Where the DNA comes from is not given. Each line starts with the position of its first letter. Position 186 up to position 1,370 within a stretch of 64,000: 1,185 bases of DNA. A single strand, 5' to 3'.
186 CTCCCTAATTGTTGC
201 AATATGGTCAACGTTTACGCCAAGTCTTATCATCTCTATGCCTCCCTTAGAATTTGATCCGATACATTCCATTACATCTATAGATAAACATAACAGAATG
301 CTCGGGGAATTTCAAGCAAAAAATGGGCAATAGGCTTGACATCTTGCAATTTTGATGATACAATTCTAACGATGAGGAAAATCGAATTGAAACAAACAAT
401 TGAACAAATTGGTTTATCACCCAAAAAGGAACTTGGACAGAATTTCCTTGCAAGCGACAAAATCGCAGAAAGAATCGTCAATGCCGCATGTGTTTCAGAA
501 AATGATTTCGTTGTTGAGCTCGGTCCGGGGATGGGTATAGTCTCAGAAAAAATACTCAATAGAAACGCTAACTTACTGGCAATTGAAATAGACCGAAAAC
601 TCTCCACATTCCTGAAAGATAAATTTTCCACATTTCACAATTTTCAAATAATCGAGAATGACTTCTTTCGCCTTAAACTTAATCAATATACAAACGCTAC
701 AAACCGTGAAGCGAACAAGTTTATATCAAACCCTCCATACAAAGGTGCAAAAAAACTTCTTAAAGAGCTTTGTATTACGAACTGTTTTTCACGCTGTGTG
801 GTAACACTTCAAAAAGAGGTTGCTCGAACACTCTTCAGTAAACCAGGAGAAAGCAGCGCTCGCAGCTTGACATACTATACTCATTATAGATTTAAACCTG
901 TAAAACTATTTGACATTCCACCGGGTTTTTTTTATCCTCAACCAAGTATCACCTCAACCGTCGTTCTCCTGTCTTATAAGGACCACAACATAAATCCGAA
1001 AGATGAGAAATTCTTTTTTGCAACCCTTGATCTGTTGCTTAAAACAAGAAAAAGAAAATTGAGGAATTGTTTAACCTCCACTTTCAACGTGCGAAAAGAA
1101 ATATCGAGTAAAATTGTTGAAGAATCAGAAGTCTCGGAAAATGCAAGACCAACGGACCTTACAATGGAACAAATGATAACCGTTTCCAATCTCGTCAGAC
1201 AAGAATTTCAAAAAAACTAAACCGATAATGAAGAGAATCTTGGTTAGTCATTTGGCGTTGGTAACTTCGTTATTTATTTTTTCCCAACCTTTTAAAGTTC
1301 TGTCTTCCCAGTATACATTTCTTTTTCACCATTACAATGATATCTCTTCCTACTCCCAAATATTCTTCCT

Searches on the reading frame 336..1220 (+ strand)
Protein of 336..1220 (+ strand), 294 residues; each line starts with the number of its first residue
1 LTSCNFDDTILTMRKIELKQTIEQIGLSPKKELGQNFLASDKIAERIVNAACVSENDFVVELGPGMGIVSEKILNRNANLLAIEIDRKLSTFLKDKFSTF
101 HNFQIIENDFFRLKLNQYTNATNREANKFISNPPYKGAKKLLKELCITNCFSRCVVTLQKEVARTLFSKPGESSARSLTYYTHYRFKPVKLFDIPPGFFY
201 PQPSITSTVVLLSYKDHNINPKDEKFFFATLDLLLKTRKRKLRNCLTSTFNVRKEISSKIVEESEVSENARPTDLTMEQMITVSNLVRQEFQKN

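Call 32: search_protein_families(library=pfam, proteins=[window:336-1220:+], max_evalue=0.00001)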
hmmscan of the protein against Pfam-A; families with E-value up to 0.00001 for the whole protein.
window:336-1220:+ (294 aa): 1 family
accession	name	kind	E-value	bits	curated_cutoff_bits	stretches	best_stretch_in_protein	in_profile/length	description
PF00398.26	RrnaAD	-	9.2e-46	156.5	24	1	30-287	5-261/263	Ribosomal RNA adenine dimethylase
